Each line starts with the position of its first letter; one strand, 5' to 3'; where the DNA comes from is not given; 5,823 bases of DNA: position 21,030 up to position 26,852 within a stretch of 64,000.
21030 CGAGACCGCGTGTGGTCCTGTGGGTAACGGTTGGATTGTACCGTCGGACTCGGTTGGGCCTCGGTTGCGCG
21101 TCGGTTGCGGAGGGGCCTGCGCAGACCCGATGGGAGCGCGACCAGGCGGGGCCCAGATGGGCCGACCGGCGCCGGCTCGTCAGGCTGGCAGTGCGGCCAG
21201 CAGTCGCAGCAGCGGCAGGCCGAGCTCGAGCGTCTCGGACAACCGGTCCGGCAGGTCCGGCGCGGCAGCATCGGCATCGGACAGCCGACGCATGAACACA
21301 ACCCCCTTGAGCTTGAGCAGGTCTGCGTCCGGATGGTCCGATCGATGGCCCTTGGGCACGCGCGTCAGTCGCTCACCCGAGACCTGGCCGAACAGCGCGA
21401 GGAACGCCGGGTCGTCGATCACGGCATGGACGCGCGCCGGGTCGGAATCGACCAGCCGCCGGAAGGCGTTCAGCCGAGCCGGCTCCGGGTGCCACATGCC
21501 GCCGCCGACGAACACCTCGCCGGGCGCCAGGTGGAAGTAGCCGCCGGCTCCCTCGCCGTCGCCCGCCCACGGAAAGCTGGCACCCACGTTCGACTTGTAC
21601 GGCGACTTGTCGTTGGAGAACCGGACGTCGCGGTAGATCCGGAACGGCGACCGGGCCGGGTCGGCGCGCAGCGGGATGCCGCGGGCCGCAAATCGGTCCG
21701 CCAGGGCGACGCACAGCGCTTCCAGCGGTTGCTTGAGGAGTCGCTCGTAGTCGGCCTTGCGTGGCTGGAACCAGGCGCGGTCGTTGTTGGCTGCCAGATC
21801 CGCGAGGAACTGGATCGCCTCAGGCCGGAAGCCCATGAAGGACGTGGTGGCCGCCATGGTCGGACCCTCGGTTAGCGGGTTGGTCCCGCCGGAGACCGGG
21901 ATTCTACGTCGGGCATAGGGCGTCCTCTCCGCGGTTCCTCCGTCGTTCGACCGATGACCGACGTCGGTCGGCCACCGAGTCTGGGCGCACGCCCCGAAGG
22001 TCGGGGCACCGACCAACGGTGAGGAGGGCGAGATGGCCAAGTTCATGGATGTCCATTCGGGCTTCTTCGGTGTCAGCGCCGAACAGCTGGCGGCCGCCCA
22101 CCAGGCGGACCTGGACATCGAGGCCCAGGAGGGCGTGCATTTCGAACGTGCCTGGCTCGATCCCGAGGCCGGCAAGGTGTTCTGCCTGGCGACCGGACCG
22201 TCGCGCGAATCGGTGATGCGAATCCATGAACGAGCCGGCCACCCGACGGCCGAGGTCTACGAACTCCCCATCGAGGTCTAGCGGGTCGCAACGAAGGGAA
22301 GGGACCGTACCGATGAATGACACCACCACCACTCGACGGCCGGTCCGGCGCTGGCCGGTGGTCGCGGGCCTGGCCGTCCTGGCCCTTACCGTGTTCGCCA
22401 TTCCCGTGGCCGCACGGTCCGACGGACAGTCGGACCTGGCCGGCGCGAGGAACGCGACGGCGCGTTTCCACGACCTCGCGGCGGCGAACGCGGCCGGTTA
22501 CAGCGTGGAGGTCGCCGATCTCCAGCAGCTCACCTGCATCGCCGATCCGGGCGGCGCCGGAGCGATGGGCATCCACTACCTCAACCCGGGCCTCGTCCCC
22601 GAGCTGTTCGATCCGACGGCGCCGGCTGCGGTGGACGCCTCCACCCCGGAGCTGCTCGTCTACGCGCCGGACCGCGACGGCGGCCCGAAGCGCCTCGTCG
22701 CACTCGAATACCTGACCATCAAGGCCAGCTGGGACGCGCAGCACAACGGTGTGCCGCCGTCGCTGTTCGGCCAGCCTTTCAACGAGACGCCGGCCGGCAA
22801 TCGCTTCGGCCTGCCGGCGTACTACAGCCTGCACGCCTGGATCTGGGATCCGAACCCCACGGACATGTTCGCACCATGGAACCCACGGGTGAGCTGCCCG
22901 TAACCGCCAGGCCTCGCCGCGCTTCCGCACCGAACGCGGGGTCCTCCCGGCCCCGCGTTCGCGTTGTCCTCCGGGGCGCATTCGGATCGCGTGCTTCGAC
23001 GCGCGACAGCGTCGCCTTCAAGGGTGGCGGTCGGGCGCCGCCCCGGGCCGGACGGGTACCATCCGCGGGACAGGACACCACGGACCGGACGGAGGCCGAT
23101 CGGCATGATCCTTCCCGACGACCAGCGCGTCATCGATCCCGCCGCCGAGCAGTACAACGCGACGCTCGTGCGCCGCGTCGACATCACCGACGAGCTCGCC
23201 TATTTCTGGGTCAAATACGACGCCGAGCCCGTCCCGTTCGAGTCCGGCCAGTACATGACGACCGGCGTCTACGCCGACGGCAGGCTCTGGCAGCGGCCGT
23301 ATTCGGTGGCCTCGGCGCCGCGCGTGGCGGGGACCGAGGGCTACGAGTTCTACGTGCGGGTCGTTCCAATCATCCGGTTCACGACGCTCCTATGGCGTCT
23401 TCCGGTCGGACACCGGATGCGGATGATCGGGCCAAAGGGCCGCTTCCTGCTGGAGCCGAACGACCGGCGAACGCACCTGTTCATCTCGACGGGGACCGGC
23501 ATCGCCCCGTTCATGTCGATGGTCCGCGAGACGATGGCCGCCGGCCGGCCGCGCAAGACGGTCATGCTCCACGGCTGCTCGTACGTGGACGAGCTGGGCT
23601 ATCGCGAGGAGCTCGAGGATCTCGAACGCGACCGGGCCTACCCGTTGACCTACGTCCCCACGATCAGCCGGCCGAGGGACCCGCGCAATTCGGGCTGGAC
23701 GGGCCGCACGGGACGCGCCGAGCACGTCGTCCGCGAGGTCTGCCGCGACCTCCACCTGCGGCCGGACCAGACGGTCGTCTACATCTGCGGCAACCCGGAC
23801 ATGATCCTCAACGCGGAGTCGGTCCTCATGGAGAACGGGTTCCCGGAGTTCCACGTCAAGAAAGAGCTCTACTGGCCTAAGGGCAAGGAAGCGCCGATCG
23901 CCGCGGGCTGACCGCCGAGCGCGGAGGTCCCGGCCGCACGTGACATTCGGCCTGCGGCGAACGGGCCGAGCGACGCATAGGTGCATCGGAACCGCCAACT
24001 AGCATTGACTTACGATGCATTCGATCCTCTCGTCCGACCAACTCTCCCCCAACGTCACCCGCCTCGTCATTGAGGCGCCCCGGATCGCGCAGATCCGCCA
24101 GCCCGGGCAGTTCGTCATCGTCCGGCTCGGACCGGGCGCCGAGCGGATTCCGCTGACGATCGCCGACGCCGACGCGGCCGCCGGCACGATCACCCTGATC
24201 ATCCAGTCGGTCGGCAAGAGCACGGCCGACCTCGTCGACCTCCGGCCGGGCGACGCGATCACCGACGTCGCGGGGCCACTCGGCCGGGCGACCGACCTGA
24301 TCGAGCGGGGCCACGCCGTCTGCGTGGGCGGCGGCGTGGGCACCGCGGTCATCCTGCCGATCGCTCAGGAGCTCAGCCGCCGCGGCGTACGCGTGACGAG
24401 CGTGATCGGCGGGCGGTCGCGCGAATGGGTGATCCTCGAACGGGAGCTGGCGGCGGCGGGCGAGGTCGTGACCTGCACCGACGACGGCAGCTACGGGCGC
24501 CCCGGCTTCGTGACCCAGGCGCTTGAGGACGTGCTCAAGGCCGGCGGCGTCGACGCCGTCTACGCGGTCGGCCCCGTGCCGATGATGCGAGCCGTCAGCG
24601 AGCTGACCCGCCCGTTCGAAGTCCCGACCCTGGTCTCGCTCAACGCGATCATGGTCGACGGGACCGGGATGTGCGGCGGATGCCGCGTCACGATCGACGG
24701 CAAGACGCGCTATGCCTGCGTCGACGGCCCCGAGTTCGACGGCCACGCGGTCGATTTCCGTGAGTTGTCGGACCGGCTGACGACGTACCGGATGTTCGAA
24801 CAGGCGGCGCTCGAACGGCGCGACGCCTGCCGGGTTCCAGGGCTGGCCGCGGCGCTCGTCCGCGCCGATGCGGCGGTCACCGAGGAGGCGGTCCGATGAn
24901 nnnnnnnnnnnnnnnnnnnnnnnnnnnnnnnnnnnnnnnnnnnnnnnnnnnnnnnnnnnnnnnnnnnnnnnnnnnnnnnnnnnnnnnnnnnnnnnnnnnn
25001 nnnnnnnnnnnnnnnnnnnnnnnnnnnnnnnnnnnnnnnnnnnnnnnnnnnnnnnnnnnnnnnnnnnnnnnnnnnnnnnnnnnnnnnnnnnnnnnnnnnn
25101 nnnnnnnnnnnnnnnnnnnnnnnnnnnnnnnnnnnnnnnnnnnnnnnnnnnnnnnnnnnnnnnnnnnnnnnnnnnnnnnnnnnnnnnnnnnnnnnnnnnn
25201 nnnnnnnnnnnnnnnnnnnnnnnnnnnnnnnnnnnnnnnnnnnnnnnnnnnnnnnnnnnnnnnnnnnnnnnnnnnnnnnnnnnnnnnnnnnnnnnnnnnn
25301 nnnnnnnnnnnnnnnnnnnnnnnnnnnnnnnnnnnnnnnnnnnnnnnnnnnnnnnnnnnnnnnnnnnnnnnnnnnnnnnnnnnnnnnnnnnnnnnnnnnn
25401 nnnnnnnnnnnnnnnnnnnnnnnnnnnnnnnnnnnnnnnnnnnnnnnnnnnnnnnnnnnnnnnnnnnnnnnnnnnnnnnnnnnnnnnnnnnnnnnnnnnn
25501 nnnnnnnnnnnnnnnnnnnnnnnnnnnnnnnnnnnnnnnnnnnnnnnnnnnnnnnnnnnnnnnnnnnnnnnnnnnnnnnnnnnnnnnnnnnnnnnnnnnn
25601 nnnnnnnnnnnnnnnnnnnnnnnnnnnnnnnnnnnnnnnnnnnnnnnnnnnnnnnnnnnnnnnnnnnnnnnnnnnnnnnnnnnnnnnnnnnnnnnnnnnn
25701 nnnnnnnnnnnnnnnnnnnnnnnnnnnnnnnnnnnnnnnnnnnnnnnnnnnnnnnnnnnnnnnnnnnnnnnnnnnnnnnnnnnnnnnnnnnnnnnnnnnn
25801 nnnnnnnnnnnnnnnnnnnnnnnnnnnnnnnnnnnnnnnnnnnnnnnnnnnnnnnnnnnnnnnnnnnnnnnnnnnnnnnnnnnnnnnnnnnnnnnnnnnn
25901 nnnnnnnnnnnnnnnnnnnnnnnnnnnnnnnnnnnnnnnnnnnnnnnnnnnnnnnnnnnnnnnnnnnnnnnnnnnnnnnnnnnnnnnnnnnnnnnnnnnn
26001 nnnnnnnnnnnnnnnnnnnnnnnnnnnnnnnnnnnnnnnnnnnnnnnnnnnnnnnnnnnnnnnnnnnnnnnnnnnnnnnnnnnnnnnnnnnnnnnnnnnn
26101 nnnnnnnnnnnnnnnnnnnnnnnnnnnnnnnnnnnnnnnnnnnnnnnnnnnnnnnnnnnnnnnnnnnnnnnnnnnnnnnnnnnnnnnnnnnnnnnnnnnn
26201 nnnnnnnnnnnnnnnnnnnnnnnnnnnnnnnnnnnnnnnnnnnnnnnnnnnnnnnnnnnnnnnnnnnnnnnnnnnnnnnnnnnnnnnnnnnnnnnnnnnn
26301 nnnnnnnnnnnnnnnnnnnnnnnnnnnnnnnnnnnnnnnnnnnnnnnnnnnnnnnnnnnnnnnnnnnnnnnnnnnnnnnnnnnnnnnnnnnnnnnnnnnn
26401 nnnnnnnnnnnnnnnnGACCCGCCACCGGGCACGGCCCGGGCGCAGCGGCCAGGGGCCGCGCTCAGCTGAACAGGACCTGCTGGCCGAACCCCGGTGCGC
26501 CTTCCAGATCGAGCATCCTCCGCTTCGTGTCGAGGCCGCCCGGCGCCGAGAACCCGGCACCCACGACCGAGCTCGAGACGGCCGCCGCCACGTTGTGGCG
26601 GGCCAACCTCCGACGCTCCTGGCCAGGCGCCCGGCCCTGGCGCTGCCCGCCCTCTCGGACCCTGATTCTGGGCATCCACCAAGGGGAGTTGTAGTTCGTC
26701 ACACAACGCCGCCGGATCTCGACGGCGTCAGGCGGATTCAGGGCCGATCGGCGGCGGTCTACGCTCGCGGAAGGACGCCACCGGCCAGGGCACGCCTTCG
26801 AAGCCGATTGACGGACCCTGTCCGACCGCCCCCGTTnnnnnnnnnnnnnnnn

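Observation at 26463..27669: Diverged 95-bp direct repeat of the ogt 3' end brackets a 1.1-kb single-gene insertion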

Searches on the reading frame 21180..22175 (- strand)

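Call 67: search_protein_families(library=pfam, proteins=[window:21180-22175:-], max_evalue=0.00001)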
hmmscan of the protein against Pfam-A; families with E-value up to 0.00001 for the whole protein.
window:21180-22175:- (331 aa): 1 family
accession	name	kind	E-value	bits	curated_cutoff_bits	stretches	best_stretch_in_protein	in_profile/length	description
PF09365.15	DUF2461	-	2.8e-59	201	22.8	1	119-323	1-206/208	Conserved hypothetical protein (DUF2461)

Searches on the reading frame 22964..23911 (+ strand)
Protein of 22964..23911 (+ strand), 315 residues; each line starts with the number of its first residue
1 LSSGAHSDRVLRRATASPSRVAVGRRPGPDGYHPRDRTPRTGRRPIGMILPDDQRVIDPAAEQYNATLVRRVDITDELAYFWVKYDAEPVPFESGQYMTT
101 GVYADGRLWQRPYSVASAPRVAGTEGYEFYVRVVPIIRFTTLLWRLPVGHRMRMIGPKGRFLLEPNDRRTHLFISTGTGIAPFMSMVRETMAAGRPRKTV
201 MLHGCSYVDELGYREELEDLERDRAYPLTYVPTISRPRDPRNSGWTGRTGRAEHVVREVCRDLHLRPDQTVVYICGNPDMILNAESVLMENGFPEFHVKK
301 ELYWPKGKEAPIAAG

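Call 67: search_protein_families(library=pfam, proteins=[window:22964-23911:+], max_evalue=0.00001)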
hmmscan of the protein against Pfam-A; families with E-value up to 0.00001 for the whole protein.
window:22964-23911:+ (315 aa): 2 families
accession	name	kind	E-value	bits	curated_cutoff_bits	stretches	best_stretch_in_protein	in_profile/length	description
PF00175.26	NAD_binding_1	-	6.4e-19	69.1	22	1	173-282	1-105/109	Oxidoreductase NAD-binding domain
PF00970.30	FAD_binding_6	-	1.3e-07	32.3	21.1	1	66-161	2-97/99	Oxidoreductase FAD-binding domain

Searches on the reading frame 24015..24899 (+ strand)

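Call 4: search_protein_families(library=pfam, proteins=[window:24015-24899:+], max_evalue=0.01)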
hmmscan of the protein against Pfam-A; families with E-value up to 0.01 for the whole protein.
window:24015-24899:+ (294 aa): 3 families
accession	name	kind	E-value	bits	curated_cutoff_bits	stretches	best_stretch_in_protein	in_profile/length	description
PF10418.14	DHODB_Fe-S_bind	-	2.8e-13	49.8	23.9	1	210-247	1-41/41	Iron-sulfur cluster binding domain of dihydroorotate dehydrogenase B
PF00175.26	NAD_binding_1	-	0.00038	21.5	22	1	104-195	2-108/109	Oxidoreductase NAD-binding domain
PF13439.12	Glyco_transf_4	-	0.0057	17.1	28.5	0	106-208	2-102/170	Glycosyltransferase Family 4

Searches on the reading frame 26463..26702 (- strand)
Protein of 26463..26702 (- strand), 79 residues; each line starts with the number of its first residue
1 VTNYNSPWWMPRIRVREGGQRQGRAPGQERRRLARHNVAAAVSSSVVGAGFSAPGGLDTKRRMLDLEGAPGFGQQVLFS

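Call 4: search_protein_families(library=pfam, proteins=[window:26463-26702:-], max_evalue=0.01)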
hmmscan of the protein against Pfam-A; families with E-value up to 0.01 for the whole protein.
window:26463-26702:- (79 aa): 0 families

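Call 5: search_protein_families(library=ncbifam, proteins=[window:26463-26702:-], max_evalue=0.01)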
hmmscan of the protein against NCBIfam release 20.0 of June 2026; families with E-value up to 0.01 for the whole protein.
window:26463-26702:- (79 aa): 0 families

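Call 45: find_homologous_proteins(query=window:26463-26702:-, max_evalue=10)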
Query window:26463-26702:- (79 aa): 27 proteins with E <= 10 among 28 candidates.
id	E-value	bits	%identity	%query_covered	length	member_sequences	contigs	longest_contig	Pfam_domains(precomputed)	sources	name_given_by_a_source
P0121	3.0e-9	55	67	58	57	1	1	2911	PF01035.27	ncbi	-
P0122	4.4e-9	54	72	54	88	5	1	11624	PF01035.27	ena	-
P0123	5.6e-9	54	72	54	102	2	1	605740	PF01035.27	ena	-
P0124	5.7e-9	54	72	54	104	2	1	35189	PF01035.27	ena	-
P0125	6.7e-9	53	93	37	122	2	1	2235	PF01035.27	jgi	jgi:methylated-DNA-[protein]-cysteine S-methyltransferase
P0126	7.1e-9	53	72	54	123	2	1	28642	PF01035.27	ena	-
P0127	9.1e-9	53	72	54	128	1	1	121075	PF01035.27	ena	-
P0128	1.0e-8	53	72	54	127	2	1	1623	PF01035.27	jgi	jgi:methylated-DNA-[protein]-cysteine S-methyltransferase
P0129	2.3e-8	52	70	54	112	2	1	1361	PF01035.27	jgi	-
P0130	2.4e-8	52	70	54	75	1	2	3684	PF01035.27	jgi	jgi:methylated-DNA-[protein]-cysteine S-methyltransferase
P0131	3.2e-8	51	93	37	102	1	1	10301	PF01035.27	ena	-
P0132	4.2e-8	51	93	37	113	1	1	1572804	PF01035.27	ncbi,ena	-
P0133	4.5e-8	51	93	37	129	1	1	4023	PF01035.27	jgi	jgi:methylated-DNA-[protein]-cysteine S-methyltransferase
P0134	5.1e-8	51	93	37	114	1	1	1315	PF01035.27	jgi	jgi:methylated-DNA-[protein]-cysteine S-methyltransferase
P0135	5.3e-8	51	93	37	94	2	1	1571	PF01035.27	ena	-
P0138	7.3e-8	50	65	52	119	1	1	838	PF12867.13,PF04978.18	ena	-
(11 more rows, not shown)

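Call 47: find_encoding_contigs(protein=P0138, flank=3000, max_places=4)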
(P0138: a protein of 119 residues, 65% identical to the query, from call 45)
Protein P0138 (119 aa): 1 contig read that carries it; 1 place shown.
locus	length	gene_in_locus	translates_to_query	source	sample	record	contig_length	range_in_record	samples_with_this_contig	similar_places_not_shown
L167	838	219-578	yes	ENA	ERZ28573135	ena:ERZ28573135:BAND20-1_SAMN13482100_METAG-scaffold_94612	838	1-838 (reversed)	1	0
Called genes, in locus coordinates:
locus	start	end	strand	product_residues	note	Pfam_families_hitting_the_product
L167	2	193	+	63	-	?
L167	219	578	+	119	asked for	PF04978:MST (weak), PF12867:DinB_2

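Call 48: find_encoding_contigs(protein=P0121, flank=3000, max_places=4)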
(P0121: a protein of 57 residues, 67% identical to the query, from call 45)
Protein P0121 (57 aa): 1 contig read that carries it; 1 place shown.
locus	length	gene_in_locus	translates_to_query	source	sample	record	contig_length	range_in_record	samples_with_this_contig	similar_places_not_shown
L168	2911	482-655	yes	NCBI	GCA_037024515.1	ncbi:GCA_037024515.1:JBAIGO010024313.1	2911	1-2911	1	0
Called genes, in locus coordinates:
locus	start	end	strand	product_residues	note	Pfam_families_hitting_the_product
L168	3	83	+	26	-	?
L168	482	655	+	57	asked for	PF01035:DNA_binding_1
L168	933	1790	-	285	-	PF00970:FAD_binding_6, PF00175:NAD_binding_1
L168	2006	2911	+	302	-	?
